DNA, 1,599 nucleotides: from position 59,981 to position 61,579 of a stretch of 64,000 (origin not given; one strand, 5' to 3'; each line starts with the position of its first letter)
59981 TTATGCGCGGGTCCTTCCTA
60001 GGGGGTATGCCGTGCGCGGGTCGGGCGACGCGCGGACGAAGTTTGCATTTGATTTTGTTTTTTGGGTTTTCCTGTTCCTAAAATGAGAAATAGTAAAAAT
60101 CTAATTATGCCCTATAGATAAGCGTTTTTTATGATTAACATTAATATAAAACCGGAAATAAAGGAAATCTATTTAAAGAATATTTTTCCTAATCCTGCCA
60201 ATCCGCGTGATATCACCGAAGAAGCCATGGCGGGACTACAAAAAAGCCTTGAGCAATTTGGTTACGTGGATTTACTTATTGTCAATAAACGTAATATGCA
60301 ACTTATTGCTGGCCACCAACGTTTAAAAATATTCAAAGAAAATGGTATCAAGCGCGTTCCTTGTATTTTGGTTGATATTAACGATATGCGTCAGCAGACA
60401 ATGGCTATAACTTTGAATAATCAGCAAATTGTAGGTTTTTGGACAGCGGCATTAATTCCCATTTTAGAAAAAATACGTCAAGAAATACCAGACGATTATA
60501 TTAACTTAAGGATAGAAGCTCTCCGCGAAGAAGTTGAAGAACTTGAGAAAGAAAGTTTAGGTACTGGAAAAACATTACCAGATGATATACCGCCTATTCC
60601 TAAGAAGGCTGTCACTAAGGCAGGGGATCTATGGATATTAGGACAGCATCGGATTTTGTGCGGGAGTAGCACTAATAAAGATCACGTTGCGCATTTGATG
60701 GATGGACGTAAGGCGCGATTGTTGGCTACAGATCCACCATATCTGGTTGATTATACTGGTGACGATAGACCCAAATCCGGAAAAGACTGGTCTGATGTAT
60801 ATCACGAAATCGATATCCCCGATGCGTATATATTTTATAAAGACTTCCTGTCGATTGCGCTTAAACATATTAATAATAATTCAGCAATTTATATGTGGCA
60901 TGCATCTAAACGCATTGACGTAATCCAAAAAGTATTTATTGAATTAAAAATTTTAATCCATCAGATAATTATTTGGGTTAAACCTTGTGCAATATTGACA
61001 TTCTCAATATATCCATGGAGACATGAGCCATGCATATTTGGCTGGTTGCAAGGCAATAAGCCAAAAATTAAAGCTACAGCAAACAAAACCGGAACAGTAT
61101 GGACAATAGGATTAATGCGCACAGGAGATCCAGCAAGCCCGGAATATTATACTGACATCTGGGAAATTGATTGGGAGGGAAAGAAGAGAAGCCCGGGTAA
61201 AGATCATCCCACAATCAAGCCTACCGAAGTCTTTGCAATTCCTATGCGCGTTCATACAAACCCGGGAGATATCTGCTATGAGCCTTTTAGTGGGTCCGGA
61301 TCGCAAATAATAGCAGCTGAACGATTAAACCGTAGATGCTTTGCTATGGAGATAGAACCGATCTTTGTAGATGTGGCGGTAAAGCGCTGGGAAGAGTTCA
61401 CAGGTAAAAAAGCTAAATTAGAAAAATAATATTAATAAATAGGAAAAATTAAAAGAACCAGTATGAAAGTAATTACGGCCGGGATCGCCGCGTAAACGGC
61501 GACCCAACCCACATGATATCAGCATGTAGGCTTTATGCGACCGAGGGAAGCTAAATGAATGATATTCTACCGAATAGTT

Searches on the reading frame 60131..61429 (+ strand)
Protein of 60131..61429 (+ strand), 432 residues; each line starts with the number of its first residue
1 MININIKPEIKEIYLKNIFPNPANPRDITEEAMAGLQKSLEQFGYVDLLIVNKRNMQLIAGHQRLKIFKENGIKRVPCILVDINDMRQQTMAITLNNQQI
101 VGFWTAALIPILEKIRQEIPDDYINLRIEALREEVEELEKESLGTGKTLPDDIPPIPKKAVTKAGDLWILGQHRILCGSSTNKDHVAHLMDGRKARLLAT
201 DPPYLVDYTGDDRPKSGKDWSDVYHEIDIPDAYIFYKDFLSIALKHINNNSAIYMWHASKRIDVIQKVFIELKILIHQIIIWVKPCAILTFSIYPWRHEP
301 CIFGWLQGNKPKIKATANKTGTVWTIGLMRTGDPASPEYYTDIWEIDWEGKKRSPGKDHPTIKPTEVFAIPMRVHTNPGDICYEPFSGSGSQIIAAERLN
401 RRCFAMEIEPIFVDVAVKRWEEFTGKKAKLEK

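Call 22: search_protein_families(library=pfam, proteins=[window:60131-61429:+], max_evalue=0.01)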
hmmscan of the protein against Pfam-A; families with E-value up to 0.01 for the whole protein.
window:60131-61429:+ (432 aa): 2 families
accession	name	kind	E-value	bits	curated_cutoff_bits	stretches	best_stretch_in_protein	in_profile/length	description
PF01555.25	N6_N4_Mtase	-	2.6e-15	57.4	26.7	1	197-417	3-220/221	DNA methylase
PF02195.25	ParB_N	-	7.5e-10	39.2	26.3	1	9-96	2-93/95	ParB N-terminal domain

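Call 52: find_encoding_contigs(protein=window:60131-61429:+, flank=10000, max_places=2)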
Protein window:60131-61429:+ (432 aa): 1 contig read that carries it; 1 place shown.
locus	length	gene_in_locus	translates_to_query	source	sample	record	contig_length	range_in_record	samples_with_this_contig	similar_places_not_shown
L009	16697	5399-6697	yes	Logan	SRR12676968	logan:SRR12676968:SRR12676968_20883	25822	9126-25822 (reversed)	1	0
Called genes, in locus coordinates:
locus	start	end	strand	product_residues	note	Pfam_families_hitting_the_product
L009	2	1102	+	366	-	?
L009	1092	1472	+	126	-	-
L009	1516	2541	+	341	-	PF04055:Radical_SAM, PF13186:SPASM (weak)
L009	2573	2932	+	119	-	-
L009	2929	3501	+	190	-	PF00676:E1_dh, PF13292:DXP_synthase_N, PF02775:TPP_enzyme_C (weak)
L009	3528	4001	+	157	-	PF02779:Transket_pyr (weak)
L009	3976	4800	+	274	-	PF04055:Radical_SAM (weak)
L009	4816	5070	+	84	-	-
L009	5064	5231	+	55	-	-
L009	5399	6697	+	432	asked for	PF02195:ParB_N, PF01555:N6_N4_Mtase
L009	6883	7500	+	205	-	PF13411:MerR_1 (faint), PF00376:MerR (weak)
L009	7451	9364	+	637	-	PF05876:GpA_ATPase, PF20454:GpA_nuclease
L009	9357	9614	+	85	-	-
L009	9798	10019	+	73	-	-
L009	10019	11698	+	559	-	PF05136:Phage_portal_2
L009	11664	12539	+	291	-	-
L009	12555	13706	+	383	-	-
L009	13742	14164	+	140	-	-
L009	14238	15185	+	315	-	PF10124:Mu-like_gpT, PF25209:Phage_capsid_4 (weak), PF10124:Mu-like_gpT (weak)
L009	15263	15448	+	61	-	-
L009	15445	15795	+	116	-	-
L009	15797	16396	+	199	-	-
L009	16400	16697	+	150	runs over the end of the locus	-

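Call 65: find_homologous_proteins(query=L009:15797-16393:+, max_evalue=1e-10)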
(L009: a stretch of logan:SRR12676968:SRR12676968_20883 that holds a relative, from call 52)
Query L009:15797-16393:+ (199 aa): 67 proteins with E <= 1e-10 among 289 candidates.
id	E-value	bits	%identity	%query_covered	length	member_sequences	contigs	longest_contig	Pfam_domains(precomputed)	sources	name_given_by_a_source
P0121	4.3e-123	426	100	100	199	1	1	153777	-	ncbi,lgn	ncbi:MAG: hypothetical protein WCI77_08050 [Candidatus Omnitrophota bacterium]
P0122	5.5e-92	325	77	93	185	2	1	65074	-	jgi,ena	-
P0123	3.9e-77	276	60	100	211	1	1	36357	-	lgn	-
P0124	4.1e-77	276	60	100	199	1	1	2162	-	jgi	jgi:hypothetical protein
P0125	1.1e-74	268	61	99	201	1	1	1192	-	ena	-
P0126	1.5e-74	268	61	99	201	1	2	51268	-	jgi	jgi:hypothetical protein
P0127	2.8e-74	267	61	99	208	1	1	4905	-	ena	-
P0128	3.2e-74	267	61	99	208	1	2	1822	-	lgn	-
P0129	5.2e-74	266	61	99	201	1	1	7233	-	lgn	-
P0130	5.9e-74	266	61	99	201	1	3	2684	-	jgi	-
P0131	6.8e-74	266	60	99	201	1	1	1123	-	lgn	-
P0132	7.0e-74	266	60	99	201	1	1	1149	-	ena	-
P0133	1.4e-73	265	60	99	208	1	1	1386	-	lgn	-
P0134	1.4e-73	265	60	99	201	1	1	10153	-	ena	-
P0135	1.5e-73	265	60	99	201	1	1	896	-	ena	-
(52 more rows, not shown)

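Call 66: find_encoding_contigs(protein=P0121, flank=10000, max_places=3)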
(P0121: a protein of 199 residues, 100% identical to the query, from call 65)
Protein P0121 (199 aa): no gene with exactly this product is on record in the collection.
